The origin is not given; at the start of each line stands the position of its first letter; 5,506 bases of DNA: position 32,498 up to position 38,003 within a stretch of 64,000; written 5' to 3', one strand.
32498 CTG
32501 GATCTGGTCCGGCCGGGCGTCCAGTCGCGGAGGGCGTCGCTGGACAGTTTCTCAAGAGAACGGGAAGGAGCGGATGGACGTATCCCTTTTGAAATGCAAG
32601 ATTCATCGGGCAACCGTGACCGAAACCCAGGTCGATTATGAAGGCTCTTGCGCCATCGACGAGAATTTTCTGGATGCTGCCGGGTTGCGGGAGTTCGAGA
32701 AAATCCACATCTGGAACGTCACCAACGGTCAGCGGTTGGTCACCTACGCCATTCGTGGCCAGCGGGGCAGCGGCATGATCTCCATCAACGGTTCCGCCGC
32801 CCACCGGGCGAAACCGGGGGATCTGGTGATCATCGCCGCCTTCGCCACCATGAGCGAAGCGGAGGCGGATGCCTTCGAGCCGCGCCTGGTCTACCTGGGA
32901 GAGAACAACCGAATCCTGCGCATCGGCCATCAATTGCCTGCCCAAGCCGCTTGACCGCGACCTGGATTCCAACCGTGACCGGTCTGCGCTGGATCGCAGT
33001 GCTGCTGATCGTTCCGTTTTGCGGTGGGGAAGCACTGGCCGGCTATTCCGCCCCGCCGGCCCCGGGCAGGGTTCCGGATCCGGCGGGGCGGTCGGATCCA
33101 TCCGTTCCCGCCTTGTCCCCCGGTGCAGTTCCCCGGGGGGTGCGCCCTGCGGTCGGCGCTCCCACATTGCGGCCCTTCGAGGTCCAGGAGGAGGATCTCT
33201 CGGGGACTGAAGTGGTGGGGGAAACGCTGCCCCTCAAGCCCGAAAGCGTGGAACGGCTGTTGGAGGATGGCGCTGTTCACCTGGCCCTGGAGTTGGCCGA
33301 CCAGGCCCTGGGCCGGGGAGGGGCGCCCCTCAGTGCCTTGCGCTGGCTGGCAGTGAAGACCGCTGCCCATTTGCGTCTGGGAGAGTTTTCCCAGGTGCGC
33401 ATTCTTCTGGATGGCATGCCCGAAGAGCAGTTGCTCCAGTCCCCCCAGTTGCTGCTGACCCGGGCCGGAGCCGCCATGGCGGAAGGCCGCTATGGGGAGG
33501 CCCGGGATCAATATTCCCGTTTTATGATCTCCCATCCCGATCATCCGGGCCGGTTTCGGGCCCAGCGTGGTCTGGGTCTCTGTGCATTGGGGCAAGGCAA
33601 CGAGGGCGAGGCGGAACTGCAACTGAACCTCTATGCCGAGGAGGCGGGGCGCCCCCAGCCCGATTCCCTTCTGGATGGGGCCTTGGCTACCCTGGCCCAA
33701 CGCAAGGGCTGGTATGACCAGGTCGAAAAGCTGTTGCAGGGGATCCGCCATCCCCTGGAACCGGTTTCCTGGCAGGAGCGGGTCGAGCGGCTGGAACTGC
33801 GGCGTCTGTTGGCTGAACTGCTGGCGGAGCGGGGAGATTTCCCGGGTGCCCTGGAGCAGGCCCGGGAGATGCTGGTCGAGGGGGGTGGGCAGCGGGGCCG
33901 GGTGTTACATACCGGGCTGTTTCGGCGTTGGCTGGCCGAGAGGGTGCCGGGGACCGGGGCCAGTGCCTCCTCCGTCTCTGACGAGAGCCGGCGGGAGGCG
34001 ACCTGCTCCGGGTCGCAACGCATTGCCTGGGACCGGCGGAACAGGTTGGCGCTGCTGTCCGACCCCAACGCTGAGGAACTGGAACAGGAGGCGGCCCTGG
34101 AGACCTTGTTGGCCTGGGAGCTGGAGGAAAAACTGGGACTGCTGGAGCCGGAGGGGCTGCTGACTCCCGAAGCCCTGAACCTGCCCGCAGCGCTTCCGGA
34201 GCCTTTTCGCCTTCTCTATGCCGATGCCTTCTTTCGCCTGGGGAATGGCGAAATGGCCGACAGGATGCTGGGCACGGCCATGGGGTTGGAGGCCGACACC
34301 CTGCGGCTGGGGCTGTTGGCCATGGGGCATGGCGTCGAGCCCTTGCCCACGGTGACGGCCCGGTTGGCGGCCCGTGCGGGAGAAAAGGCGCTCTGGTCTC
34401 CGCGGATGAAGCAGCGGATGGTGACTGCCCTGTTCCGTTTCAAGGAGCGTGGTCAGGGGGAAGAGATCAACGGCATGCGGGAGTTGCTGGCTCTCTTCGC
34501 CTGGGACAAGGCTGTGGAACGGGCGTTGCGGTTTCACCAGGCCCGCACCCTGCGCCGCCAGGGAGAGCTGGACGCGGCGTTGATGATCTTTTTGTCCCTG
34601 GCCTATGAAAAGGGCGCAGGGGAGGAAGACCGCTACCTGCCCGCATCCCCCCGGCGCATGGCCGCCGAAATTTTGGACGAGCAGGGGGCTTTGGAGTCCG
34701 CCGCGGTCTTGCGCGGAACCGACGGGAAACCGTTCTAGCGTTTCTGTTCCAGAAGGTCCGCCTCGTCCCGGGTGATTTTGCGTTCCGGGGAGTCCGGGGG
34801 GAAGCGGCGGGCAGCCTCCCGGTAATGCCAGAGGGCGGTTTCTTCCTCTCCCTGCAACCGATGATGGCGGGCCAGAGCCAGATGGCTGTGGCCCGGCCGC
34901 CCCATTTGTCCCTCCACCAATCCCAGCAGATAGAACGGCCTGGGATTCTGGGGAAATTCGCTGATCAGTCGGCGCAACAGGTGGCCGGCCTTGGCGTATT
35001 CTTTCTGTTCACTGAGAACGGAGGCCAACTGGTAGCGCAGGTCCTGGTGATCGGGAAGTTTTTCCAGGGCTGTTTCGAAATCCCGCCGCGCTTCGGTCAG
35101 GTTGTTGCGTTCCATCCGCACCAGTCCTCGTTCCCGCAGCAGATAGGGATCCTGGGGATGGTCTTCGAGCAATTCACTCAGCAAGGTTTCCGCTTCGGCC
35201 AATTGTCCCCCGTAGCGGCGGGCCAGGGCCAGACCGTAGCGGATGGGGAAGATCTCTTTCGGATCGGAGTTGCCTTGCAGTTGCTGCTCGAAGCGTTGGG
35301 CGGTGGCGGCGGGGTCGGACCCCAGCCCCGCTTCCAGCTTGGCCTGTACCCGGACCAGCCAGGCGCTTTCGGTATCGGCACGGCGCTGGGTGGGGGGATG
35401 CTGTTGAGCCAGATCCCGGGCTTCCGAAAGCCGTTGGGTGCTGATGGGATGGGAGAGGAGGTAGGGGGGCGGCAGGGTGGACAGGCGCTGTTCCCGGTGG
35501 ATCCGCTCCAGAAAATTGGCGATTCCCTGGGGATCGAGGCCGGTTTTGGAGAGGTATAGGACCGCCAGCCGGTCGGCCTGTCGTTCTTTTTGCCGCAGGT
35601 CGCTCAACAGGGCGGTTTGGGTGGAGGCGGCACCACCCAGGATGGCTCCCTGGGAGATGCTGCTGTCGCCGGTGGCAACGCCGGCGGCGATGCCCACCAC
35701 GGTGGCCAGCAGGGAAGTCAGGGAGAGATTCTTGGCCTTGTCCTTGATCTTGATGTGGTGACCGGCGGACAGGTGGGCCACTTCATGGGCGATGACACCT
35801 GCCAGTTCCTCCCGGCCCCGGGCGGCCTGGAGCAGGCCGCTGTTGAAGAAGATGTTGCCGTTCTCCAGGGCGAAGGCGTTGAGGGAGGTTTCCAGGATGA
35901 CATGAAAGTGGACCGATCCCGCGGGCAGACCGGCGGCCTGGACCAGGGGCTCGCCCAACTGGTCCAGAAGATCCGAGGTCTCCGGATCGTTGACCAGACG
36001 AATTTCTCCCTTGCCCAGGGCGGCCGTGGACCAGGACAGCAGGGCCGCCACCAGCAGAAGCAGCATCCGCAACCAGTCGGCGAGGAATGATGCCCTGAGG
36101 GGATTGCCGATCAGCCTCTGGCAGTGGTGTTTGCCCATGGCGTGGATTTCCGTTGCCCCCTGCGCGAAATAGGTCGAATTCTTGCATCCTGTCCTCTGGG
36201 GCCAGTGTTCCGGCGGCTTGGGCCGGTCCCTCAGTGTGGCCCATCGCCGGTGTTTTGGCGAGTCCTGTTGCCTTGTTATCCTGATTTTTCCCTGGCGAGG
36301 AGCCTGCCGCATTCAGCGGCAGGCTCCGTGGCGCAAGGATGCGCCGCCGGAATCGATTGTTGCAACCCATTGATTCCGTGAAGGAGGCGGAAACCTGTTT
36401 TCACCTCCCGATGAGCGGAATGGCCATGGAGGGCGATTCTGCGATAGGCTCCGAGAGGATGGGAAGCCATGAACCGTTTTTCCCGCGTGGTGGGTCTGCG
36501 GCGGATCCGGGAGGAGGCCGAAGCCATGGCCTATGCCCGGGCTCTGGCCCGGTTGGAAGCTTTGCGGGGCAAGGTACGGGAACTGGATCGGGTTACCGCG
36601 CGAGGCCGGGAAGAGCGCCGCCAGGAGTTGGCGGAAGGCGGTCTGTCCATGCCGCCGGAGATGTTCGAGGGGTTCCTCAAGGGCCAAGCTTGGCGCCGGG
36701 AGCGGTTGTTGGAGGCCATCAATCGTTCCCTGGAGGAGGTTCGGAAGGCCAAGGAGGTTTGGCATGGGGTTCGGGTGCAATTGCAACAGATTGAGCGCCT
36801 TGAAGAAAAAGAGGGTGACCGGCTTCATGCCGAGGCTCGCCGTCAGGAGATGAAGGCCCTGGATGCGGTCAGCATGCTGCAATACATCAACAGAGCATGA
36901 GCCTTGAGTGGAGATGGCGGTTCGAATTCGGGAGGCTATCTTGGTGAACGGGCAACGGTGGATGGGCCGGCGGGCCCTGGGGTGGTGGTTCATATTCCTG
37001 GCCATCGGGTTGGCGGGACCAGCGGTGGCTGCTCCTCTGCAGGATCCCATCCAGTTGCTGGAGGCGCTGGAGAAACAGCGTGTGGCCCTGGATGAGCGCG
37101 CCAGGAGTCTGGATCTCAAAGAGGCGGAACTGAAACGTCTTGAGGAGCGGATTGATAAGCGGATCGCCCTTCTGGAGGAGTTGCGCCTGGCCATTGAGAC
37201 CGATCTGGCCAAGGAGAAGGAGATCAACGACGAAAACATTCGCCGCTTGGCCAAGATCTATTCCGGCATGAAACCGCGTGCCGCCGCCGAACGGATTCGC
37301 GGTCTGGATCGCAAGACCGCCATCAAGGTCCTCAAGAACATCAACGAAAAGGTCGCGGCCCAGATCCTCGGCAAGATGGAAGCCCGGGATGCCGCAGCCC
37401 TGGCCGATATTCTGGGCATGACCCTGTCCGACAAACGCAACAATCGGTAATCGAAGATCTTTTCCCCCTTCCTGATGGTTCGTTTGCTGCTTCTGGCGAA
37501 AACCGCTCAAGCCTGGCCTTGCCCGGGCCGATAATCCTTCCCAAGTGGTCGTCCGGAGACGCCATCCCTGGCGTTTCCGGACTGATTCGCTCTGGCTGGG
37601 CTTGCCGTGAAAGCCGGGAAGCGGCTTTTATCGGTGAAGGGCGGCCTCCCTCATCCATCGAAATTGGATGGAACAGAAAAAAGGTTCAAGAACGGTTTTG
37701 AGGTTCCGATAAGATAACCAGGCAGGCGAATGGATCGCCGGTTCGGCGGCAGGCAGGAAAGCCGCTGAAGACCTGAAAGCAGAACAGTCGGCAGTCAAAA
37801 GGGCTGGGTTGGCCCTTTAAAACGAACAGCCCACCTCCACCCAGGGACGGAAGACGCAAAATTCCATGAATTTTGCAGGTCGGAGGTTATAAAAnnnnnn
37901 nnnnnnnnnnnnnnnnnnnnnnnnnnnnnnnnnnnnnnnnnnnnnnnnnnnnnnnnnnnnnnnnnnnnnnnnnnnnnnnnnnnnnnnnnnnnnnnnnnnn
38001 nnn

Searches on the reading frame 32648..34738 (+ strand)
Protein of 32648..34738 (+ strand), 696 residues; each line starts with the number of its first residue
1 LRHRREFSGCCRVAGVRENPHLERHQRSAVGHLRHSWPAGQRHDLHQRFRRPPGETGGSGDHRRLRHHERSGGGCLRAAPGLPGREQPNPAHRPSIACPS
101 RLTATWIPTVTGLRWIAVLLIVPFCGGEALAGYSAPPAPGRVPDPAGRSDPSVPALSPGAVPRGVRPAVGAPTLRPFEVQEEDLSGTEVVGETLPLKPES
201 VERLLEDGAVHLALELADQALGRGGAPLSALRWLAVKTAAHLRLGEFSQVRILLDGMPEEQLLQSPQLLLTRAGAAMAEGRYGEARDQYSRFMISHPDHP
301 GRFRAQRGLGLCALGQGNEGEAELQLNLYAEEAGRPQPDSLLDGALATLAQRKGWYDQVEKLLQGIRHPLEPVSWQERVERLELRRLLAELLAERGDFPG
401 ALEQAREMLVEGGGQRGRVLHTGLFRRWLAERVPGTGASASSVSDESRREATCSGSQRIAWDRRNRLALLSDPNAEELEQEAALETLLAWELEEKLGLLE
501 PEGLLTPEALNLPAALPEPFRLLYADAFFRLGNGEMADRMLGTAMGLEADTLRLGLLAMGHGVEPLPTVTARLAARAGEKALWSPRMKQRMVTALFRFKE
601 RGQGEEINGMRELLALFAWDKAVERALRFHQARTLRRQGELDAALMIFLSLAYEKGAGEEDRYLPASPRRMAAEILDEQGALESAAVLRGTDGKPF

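Call 10: search_protein_families(library=pfam, proteins=[window:32648-34738:+])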
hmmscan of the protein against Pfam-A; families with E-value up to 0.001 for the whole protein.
window:32648-34738:+ (696 aa): 3 families
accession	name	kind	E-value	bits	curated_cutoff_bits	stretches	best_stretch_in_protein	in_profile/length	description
PF13432.12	TPR_16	-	1.4e-06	29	32.7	1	271-335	2-62/65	Tetratricopeptide repeat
PF13428.12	TPR_14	-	0.00014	22.7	23.5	0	266-300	1-35/44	Tetratricopeptide repeat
PF13424.12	TPR_12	-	0.00021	21.8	30.1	1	268-327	5-69/77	Tetratricopeptide repeat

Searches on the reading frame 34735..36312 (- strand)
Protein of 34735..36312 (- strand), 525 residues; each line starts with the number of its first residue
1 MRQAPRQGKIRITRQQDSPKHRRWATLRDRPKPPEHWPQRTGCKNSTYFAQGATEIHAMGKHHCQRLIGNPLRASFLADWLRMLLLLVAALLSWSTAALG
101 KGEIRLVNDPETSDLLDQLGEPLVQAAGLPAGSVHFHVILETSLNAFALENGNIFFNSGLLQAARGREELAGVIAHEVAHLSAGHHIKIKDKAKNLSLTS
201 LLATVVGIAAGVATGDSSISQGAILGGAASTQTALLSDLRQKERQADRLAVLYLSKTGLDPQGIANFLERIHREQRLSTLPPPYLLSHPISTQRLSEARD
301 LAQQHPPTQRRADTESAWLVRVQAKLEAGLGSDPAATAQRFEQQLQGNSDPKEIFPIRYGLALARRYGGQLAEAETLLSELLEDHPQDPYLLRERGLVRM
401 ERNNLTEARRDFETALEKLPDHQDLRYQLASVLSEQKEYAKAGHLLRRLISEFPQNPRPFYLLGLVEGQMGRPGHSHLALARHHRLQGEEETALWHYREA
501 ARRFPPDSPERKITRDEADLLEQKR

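Call 9: search_protein_families(library=pfam, proteins=[window:34735-36312:-])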
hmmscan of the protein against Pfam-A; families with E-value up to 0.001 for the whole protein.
window:34735-36312:- (525 aa): 15 families
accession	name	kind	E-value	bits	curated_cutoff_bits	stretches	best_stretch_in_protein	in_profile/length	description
PF01435.24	Peptidase_M48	-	1.1e-29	104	20.3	1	116-300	7-184/186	Peptidase family M48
PF14559.12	TPR_19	-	1.4e-13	51.4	25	1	400-462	2-64/68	Tetratricopeptide repeat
PF13428.12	TPR_14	-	5.3e-13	48.7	23.5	0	358-395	4-41/44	Tetratricopeptide repeat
PF13432.12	TPR_16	-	1e-12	48.7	32.7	2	395-457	3-65/65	Tetratricopeptide repeat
PF07719.23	TPR_2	-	1.2e-11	44.2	27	1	390-422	2-34/34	Tetratricopeptide repeat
PF13371.12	TPR_9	-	1.4e-11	44.6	35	1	385-426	25-66/73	Tetratricopeptide repeat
PF13174.12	TPR_6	-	5.8e-10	39.6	26.3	0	426-455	3-32/33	Tetratricopeptide repeat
PF13431.12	TPR_17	-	1.4e-08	34.8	24.4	0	412-442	2-32/34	Tetratricopeptide repeat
PF23914.1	TPR_CcmH_CycH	-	1.5e-07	31.9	42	1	396-470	57-134/158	Cytochrome c-type biogenesis protein H TPR domain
PF24575.1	TPR_Slam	-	2.3e-07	31.6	35.2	1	395-442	53-100/104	Surface lipoprotein assembly modifier, N-terminal TPR repeats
PF13414.12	TPR_11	-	4.3e-07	30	26.8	0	396-436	1-41/42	TPR repeat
PF00515.34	TPR_1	-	6e-05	23.1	27.8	0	392-422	4-34/34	Tetratricopeptide repeat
PF13429.12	TPR_15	-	6.2e-05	23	26.2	0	370-450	132-203/280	Tetratricopeptide repeat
PF13424.12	TPR_12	-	0.00035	21.2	30.1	0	392-448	6-70/77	Tetratricopeptide repeat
PF12895.13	ANAPC3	-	0.00081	20.1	27.2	0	413-466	13-65/82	Anaphase-promoting complex, cyclosome, subunit 3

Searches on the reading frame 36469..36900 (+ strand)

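Call 52: search_protein_families(library=pfam, proteins=[window:36469-36900:+], max_evalue=1)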
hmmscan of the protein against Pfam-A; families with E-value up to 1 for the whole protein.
window:36469-36900:+ (143 aa): 3 families
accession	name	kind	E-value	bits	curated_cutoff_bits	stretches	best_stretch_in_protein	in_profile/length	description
PF02050.21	FliJ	-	3.8e-07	30.8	28.4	1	16-139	1-123/123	Flagellar FliJ protein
PF07931.18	CPT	-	0.13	12.5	22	1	76-127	92-140/172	Chloramphenicol phosphotransferase-like protein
PF01636.29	APH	-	0.19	11.9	23.2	1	21-98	99-171/239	Phosphotransferase enzyme family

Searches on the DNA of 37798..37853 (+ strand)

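Call 73: build_rna_model(alignment_id=A5, structure=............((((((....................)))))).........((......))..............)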
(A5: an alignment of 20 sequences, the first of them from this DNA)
Model R1 built from alignment A5 (20 sequences, 77 columns); structure: as given.
model positions 56; base pairs 8; branch points 1; effective number of sequences 10; information 0.994 bits per position. Calibrated on 0.2 Mb of random sequence (short: E-values are rough).
structure used (alignment columns):
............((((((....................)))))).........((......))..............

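Call 74: search_with_rna_model(model_id=R1, source=window, filters=off, max_evalue=10)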
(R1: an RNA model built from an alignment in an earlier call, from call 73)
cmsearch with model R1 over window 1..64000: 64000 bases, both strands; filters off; matches with E-value up to 10: 69.
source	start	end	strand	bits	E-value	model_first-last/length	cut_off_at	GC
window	42782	42837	+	75.9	3.6e-22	1-56/56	no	0.54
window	45227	45282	+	75.1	6.6e-22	1-56/56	no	0.52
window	41548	41603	+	69.8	2.9e-20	1-56/56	no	0.61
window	37798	37853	+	67.5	1.6e-19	1-56/56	no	0.59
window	51247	51301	+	59.7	4.5e-17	1-56/56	no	0.6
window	43742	43795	+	57.8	1.8e-16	1-56/56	no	0.7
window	46206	46261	+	31.8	2.8e-08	1-56/56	no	0.71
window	39431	39487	+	26.3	1.4e-06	1-56/56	no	0.53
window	44064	44103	+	16.4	0.0018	1-56/56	no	0.55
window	57286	57321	+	12.2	0.041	1-56/56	no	0.67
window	18891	18933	-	11.8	0.051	1-56/56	no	0.6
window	13411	13423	-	11.1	0.087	41-53/56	no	0.62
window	18444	18502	+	10.8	0.11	1-56/56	no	0.75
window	61828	61873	-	9.9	0.2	1-56/56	no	0.63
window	12173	12207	-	9.8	0.22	1-56/56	no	0.74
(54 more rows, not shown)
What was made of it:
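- Tried and rejected: The best hit in the spacer has E 0.57 (call 74).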
